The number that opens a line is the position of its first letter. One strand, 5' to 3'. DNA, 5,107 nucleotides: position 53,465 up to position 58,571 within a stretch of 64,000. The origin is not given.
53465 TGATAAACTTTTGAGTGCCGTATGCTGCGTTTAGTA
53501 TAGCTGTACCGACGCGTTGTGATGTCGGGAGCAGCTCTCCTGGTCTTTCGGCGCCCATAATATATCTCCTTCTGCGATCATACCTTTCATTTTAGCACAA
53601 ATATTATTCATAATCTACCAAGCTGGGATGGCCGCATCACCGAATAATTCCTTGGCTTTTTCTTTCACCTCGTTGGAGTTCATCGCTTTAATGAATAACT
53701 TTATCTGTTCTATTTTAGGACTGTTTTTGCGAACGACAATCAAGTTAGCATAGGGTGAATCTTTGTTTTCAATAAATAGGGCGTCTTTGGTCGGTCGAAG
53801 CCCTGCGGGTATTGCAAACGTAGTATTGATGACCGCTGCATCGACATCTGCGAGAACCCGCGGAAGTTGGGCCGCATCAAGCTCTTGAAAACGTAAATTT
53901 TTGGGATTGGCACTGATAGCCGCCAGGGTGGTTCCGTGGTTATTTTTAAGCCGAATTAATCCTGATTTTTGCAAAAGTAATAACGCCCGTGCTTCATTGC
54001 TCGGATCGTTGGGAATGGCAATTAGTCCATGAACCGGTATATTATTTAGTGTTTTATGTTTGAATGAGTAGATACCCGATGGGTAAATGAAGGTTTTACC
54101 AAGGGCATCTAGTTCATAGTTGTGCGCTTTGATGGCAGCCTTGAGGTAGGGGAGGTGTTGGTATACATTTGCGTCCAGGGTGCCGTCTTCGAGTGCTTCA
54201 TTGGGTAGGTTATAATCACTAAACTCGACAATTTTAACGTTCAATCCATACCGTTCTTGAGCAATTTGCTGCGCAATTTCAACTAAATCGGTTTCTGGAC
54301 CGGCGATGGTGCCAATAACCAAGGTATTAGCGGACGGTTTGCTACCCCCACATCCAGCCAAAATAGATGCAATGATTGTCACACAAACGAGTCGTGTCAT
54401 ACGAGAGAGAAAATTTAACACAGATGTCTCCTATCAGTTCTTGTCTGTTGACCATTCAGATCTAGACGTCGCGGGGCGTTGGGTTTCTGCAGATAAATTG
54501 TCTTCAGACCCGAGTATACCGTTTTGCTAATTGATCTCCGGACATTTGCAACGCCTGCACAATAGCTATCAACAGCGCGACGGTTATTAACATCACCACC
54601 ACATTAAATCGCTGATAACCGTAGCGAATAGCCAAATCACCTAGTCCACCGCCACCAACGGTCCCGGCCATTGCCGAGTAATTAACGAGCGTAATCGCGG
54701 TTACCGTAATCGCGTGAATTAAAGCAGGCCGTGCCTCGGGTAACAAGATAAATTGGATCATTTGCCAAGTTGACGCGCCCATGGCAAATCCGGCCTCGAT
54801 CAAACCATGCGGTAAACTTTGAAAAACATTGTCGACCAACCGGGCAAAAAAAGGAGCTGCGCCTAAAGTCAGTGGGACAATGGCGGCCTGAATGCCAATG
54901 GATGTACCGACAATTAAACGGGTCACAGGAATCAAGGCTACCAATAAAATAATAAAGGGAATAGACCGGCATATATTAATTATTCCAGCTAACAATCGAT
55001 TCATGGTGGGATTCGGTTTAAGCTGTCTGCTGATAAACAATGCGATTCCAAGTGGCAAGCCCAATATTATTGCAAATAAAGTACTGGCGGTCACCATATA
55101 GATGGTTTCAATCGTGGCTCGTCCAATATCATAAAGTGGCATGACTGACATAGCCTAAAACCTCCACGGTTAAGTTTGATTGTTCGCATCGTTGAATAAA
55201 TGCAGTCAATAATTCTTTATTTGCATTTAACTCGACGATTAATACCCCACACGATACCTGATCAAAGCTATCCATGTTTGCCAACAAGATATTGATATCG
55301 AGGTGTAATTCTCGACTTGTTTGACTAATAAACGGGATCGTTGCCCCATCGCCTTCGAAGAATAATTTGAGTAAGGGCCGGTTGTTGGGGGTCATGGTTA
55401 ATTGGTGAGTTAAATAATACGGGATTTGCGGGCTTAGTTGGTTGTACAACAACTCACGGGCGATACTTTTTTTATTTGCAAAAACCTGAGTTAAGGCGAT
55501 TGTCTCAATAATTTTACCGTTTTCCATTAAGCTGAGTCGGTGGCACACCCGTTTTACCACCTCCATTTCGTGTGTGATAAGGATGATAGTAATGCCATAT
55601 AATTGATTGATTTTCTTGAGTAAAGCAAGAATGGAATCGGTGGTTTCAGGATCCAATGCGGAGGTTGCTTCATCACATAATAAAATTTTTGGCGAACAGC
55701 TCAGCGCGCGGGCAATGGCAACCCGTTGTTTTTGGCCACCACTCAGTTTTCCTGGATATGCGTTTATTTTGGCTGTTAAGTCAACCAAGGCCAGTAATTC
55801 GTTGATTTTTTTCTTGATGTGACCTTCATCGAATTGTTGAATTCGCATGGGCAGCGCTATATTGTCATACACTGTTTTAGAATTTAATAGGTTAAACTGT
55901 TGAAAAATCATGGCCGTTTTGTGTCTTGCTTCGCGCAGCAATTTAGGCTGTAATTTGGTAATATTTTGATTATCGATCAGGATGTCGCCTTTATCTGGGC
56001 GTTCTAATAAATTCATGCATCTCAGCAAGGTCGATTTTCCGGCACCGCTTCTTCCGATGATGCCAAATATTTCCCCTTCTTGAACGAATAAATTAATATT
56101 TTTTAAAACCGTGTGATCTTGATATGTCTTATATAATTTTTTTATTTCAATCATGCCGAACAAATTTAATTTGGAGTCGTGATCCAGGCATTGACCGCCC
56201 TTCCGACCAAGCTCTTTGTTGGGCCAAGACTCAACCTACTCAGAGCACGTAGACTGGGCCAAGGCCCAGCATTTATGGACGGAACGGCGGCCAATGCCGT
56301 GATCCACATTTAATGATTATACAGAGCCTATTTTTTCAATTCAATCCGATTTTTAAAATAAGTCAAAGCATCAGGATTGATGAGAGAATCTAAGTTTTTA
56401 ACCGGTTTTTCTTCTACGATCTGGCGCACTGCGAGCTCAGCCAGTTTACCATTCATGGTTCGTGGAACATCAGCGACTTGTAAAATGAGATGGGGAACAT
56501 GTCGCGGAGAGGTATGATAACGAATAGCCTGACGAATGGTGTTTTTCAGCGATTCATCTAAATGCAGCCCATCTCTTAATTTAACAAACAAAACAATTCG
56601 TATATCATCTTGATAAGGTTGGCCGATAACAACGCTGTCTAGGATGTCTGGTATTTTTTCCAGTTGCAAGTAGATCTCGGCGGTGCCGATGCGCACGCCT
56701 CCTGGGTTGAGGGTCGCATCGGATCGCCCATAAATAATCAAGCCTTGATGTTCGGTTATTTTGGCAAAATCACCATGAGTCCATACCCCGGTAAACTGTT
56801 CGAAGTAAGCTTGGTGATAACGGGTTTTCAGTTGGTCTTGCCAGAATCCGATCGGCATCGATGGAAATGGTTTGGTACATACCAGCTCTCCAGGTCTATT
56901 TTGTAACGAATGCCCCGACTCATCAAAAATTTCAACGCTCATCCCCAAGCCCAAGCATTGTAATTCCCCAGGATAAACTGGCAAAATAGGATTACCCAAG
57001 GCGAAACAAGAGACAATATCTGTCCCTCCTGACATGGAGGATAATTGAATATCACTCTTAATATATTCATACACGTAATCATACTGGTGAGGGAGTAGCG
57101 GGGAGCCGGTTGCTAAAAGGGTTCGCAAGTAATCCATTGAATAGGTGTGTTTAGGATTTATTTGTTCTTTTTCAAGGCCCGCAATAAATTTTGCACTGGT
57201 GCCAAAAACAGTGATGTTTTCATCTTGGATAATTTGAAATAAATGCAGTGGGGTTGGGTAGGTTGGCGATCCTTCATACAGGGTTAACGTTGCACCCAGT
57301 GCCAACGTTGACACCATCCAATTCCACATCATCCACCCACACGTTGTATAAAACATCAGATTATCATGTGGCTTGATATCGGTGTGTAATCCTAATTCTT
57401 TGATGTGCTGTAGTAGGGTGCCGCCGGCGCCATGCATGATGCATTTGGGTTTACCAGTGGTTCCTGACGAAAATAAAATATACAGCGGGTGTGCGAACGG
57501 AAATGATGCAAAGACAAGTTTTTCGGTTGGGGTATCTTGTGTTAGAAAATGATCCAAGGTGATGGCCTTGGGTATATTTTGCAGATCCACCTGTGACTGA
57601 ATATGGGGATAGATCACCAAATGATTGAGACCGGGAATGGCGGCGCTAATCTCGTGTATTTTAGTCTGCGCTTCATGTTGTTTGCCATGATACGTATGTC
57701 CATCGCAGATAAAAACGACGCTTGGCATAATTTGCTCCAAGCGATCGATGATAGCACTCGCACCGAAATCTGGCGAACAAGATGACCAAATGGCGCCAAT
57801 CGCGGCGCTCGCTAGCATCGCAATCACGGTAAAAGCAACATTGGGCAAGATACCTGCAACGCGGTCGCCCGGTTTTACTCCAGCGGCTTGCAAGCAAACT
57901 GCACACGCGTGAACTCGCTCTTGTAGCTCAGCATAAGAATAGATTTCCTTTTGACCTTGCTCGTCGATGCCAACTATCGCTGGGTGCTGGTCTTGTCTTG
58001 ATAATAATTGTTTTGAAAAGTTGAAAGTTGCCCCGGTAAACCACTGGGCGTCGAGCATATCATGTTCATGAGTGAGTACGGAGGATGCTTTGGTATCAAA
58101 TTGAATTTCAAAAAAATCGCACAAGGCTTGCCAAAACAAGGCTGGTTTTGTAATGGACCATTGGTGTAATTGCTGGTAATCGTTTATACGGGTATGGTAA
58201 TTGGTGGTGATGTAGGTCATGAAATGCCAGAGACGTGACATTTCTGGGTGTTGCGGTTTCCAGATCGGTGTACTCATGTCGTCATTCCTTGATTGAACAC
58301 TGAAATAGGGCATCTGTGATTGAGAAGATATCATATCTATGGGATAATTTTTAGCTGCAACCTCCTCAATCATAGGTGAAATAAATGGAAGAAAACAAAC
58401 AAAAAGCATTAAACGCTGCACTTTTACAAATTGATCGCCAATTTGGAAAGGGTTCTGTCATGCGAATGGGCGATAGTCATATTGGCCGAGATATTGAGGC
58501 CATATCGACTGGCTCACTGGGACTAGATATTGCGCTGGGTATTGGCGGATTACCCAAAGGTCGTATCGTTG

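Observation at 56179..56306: Intergenic copy of the 112-bp element with a perfect 8-bp target-site duplication, directly upstream of metN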

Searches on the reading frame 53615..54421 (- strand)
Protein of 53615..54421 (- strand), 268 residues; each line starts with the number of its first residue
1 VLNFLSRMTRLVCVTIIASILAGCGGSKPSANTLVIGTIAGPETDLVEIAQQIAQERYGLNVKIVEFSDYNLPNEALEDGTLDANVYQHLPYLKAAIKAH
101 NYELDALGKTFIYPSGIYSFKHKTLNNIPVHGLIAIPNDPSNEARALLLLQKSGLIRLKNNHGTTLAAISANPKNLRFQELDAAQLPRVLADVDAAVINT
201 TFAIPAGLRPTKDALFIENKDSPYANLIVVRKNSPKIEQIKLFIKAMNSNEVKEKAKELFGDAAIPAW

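Call 76: search_protein_families(library=ncbifam, proteins=[window:53615-54421:-], max_evalue=1e-10)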
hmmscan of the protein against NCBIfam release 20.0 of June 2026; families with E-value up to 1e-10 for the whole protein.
window:53615-54421:- (268 aa): 3 families
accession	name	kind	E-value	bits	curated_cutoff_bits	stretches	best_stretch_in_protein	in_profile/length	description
NF008285.0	PRK11063.1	subfamily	1.5e-82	277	374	1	12-268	11-271/271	methionine ABC transporter substrate-binding lipoprotein MetQ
TIGR00363.1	TIGR00363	subfamily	1.4e-81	273.9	228.85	1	18-268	4-258/258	MetQ/NlpA family lipoprotein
NF007364.1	PRK09861.1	equivalog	4.9e-74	249.2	487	1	14-268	14-272/272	lipoprotein NlpA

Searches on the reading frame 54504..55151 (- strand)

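Call 76: search_protein_families(library=ncbifam, proteins=[window:54504-55151:-], max_evalue=1e-10)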
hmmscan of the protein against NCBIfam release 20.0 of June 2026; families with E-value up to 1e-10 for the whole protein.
window:54504-55151:- (215 aa): 3 families
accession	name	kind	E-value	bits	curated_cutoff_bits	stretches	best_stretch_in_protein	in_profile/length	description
NF008049.0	PRK10782.1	subfamily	4.8e-68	229.1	212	1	6-214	6-216/217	methionine ABC transporter permease MetI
TIGR01097.1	PhnE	equivalog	6.7e-21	74.9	216.7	1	9-212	57-251/252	phosphonate ABC transporter, permease protein PhnE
TIGR03416.1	ABC_choXWV_perm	equivalog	6.5e-11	42.2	363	1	11-183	86-245/267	choline ABC transporter permease subunit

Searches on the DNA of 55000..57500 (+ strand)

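Call 19: search_rna_families(source=window, start=55000, end=57500, threshold=evalue, max_evalue=1)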
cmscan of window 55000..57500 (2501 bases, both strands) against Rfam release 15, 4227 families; matches with E-value up to 1: 1.
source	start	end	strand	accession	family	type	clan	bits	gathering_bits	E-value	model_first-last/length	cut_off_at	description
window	56178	56308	-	RF04209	MIR7533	Gene; miRNA;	-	19.7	230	0.58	1-249/249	no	MIR7533 microRNA precursor family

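Call 27: search_dna_similar(query=window:56179-56306:+, collection=plasmids, mode=distant, max_evalue=0.01)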
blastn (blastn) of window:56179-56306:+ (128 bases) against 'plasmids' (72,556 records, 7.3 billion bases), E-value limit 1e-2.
No match.

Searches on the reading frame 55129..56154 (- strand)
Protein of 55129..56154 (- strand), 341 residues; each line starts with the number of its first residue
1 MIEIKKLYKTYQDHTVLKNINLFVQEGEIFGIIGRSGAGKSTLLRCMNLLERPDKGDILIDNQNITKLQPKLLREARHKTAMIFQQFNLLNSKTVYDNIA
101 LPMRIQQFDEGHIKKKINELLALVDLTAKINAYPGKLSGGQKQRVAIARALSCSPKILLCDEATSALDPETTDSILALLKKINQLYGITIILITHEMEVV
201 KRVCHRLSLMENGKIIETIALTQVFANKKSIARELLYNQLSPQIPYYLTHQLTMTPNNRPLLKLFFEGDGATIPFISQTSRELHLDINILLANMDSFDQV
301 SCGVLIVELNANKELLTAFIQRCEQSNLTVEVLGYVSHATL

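Call 76: search_protein_families(library=ncbifam, proteins=[window:55129-56154:-], max_evalue=1e-10)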
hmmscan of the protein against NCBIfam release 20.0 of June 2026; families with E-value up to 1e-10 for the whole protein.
window:55129-56154:- (341 aa): 180 families (the best 25 are shown)
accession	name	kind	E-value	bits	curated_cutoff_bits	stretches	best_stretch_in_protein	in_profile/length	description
TIGR02314.1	ABC_MetN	equivalog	3.5e-111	371.5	499.7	1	1-336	1-343/343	methionine ABC transporter ATP-binding protein MetN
TIGR02315.1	ABC_phnC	equivalog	2.3e-62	210.6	266.1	1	1-216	1-225/243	phosphonate ABC transporter ATP-binding protein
TIGR02673.1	FtsE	equivalog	3.6e-62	209.8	264.85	1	1-214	1-214/214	cell division ATP-binding protein FtsE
NF007027.0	PRK09493.1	equivalog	2.4e-61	207.2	379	1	1-227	1-226/240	glutamine ABC transporter ATP-binding protein GlnQ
NF008428.0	PRK11264.1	equivalog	4.5e-61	206.2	406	1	1-230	3-237/250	L-cystine ABC transporter ATP-binding protein TcyN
NF040933.2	ABC_arch_GlcV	equivalog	1.3e-58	198.6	450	1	3-231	4-236/357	glucose ABC transporter ATP-binding protein GlcV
TIGR02769.1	nickel_nikE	equivalog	2.6e-58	197.6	332.55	1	6-241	16-255/265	nickel import ATP-binding protein NikE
TIGR01186.1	proV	subfamily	9.6e-58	196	326.6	1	16-218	8-211/363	betaine/proline/choline family ABC transporter ATP-binding protein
TIGR03005.1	ectoine_ehuA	equivalog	6.5e-57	192.6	345.4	1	2-230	1-240/252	ectoine/hydroxyectoine ABC transporter ATP-binding protein EhuA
NF008338.0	PRK11124.1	equivalog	1.8e-56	191.3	369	1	2-220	3-224/242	arginine ABC transporter ATP-binding protein ArtP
TIGR03265.1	PhnT2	equivalog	1e-55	189.4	457.7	1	2-227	5-225/353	putative 2-aminoethylphosphonate ABC transporter ATP-binding protein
NF007739.0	PRK10419.1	subfamily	1.1e-55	189.1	354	1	7-246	18-260/268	nickel ABC transporter ATP-binding protein NikE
TIGR04521.1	ECF_ATPase_2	equivalog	1.5e-55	188.2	330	1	6-234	5-242/279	energy-coupling factor transporter ATPase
TIGR00972.1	3a0107s01c2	equivalog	1.5e-54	185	343.2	1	2-230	2-236/248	phosphate ABC transporter ATP-binding protein PstB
TIGR04520.1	ECF_ATPase_1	equivalog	3.7e-54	184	315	1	2-237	1-236/269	energy-coupling factor transporter ATPase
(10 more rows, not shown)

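Call 106: find_encoding_contigs(protein=window:55129-56154:-, flank=2500, max_places=8)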
Protein window:55129-56154:- (341 aa): no gene with exactly this product is on record in the collection.

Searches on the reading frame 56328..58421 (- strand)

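Call 76: search_protein_families(library=ncbifam, proteins=[window:56328-58421:-], max_evalue=1e-10)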
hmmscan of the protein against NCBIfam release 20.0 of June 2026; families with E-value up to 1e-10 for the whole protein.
window:56328-58421:- (697 aa): 55 families (the best 25 are shown)
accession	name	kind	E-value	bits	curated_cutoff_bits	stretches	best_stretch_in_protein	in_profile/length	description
NF002937.0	PRK03584.1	subfamily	2.4e-273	908.3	639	1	49-695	3-654/657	acetoacetate--CoA ligase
TIGR01217.1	ac_ac_CoA_syn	equivalog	2.1e-240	799.4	520.9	1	51-696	4-651/652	acetoacetate--CoA ligase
TIGR02188.1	Ac_CoA_lig_AcsA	equivalog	7.6e-86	288.7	724.95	1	78-685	3-622/629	acetate--CoA ligase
NF001208.0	PRK00174.1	subfamily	7.6e-85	285.5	657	1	63-687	10-639/649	acetate--CoA ligase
NF007815.0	PRK10524.1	equivalog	2.6e-53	181.5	955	1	81-693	3-627/629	propionate--CoA ligase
TIGR02316.1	propion_prpE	equivalog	1.5e-49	169.2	827.4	1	81-691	2-624/628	propionate--CoA ligase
NF003313.0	PRK04319.1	equivalog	2.4e-43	148.3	729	1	137-660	52-552/574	acetate--CoA ligase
NF004837.0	PRK06187.1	subfamily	6.9e-35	120.3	476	1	137-672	12-525/531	long-chain-fatty-acid--CoA ligase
NF047394.1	AcylCoAsynMbcS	equivalog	6.8e-33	114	850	1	141-670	22-521/525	acyl-CoA synthetase MbcS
NF009233.0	PRK12583.1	subfamily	1.5e-29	102.9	832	1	137-669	25-550/558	fatty acid CoA ligase family protein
TIGR01733.1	AA-adenyl-dom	subfamily_domain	8.5e-29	100.6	317.4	1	162-598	1-409/409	amino acid adenylation domain-containing protein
TIGR02262.1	benz_CoA_lig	subfamily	8.1e-28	97.4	375.25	1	132-666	2-506/508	benzoate-CoA ligase family protein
NF004758.0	PRK06087.1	equivalog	1.1e-26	93.4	736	1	149-668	41-534/548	medium-chain fatty-acid--CoA ligase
NF004814.0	PRK06164.1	equivalog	1.6e-25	89.7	677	1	132-658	9-516/540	acyl-CoA synthetase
TIGR03098.1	ligase_PEP_1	hypoth_equivalog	2.2e-25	89.1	592.35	1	147-665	14-514/517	acyl-CoA ligase (AMP-forming), exosortase A system-associated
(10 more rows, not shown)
